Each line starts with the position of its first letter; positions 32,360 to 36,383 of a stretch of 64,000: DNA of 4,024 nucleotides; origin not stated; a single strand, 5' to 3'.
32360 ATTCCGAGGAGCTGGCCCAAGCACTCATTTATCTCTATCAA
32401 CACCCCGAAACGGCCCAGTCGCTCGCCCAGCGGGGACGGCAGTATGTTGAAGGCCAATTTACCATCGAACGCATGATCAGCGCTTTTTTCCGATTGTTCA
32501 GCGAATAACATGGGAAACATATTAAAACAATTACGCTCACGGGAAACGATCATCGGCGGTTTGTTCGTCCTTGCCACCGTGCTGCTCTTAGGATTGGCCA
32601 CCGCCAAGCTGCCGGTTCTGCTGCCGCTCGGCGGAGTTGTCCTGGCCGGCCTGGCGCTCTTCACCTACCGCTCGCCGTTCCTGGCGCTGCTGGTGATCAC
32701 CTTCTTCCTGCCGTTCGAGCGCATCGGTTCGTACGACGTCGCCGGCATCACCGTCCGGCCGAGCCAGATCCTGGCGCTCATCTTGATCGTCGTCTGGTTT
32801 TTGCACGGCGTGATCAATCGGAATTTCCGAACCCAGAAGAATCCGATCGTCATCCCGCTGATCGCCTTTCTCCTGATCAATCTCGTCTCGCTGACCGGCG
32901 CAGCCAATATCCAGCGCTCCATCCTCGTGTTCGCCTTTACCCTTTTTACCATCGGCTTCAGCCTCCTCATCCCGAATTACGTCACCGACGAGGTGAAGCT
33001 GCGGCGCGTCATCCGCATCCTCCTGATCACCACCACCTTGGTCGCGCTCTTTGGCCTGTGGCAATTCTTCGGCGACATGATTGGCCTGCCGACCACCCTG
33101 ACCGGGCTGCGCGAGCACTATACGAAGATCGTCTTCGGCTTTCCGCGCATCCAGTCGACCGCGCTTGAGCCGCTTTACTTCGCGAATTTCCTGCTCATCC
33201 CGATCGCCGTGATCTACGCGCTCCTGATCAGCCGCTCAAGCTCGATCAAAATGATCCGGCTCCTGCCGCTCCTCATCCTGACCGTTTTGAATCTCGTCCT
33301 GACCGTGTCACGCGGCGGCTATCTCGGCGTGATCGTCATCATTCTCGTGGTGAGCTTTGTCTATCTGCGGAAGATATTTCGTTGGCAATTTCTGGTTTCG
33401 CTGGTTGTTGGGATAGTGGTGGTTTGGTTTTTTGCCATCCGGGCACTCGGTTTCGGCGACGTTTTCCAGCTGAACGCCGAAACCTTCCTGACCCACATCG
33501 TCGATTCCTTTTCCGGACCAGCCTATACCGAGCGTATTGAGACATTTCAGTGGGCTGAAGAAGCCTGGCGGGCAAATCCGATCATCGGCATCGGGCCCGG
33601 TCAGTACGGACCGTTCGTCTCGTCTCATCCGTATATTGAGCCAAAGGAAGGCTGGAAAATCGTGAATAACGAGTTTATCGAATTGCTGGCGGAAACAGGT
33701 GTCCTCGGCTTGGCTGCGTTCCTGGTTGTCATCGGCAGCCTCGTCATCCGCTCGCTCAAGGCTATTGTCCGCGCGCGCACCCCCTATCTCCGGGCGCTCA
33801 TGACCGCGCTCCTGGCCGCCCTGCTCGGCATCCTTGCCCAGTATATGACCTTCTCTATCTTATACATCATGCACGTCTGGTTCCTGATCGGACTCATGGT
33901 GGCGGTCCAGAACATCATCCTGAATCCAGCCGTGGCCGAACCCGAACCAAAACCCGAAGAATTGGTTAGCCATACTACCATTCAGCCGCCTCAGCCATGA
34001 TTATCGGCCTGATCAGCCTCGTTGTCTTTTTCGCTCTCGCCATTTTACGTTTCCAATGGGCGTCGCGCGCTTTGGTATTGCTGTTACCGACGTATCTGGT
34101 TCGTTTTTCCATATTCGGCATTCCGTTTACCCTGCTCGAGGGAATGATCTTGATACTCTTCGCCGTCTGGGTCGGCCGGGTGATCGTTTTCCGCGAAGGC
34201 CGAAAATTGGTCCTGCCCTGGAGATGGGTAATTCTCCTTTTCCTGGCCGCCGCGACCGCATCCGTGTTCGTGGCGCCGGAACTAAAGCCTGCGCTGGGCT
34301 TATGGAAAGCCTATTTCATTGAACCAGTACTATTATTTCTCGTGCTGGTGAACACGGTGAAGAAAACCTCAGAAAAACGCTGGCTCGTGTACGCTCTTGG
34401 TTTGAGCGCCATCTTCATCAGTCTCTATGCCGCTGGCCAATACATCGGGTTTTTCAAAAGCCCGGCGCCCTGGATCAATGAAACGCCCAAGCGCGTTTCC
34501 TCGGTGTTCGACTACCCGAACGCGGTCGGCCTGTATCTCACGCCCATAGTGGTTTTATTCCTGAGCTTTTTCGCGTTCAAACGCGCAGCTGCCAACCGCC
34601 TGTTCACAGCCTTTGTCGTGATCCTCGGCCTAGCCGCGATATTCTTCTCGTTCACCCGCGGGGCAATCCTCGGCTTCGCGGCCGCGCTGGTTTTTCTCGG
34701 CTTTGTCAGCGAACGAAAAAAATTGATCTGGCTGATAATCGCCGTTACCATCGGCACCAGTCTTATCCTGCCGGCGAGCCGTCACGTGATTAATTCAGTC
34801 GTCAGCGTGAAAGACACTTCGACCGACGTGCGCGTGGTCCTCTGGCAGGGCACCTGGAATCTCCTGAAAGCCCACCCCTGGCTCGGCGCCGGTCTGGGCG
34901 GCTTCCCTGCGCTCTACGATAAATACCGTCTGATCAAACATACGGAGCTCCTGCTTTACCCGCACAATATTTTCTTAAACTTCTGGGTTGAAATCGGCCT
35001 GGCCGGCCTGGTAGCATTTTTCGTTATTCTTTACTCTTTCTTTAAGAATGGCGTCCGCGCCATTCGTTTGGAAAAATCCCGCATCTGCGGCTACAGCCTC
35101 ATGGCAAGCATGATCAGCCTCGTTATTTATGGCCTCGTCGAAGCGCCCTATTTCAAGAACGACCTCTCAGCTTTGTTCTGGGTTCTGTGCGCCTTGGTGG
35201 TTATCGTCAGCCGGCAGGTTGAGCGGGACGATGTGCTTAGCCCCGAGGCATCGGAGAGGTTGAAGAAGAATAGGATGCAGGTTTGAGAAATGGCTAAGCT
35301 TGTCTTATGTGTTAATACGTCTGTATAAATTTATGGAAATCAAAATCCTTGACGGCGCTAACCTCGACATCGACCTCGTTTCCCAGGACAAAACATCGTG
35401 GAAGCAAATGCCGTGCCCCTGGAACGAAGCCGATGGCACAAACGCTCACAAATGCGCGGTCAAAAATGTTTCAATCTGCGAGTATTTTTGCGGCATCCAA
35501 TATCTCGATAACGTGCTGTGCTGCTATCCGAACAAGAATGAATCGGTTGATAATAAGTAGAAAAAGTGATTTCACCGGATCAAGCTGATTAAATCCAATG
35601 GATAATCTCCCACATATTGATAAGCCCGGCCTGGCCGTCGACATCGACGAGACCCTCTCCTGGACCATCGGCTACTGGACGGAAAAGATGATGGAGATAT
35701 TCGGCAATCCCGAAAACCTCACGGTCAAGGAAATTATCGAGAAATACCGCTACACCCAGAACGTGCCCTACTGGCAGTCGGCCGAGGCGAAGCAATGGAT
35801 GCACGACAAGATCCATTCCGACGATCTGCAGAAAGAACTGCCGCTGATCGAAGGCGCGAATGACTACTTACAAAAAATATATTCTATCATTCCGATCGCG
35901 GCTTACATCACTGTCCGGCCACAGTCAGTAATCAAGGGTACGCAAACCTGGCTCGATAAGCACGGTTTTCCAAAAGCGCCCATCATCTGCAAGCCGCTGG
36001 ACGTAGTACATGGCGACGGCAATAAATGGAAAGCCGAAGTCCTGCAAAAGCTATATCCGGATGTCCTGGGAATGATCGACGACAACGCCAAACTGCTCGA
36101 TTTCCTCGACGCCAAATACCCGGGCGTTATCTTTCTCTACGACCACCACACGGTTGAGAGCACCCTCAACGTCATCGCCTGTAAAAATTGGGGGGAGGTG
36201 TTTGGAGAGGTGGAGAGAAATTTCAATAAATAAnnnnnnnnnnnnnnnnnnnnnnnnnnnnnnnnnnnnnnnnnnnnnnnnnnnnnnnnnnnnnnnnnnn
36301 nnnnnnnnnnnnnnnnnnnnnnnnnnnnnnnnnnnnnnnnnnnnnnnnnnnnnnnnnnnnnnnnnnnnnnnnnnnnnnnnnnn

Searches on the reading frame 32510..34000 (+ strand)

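Call 83: search_protein_families(library=pfam, proteins=[window:32510-34000:+], max_evalue=0.0001)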
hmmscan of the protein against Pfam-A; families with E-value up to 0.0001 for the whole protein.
window:32510-34000:+ (496 aa): 1 family
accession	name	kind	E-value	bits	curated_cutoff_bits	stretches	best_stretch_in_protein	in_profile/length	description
PF04932.20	Wzy_C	-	8.7e-21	74.7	31.7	1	254-405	2-149/149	O-Antigen ligase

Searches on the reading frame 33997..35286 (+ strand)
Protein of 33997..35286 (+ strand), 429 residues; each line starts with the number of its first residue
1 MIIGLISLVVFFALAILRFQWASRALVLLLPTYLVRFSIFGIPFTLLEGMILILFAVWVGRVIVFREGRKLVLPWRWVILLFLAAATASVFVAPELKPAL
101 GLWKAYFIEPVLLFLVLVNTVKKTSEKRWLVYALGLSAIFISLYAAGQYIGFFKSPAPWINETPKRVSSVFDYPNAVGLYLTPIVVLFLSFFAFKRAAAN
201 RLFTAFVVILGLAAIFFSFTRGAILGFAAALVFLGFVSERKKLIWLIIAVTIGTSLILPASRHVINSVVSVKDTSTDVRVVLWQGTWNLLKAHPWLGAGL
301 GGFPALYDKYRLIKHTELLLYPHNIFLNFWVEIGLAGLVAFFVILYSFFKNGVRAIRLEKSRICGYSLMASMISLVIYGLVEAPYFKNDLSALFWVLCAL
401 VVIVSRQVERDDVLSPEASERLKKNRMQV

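Call 83: search_protein_families(library=pfam, proteins=[window:33997-35286:+], max_evalue=0.0001)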
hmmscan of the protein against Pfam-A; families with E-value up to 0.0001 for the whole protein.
window:33997-35286:+ (429 aa): 1 family
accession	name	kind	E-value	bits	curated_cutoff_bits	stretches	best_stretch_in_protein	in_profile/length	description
PF04932.20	Wzy_C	-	4.1e-23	82.3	31.7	1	206-342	1-149/149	O-Antigen ligase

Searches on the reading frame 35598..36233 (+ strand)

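Call 83: search_protein_families(library=pfam, proteins=[window:35598-36233:+], max_evalue=0.0001)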
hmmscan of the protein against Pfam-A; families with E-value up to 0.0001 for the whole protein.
window:35598-36233:+ (211 aa): 2 families
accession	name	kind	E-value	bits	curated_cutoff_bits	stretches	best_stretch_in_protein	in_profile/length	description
PF06941.18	NT5C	-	9.3e-08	32.6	24.8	1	12-140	4-130/180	5' nucleotidase, deoxy (Pyrimidine), cytosolic type C protein (NT5C)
PF24694.1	LNS2_PITM1-3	-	2.5e-06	28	27.7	1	88-153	31-90/124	PITM 1-3, LNS2 domain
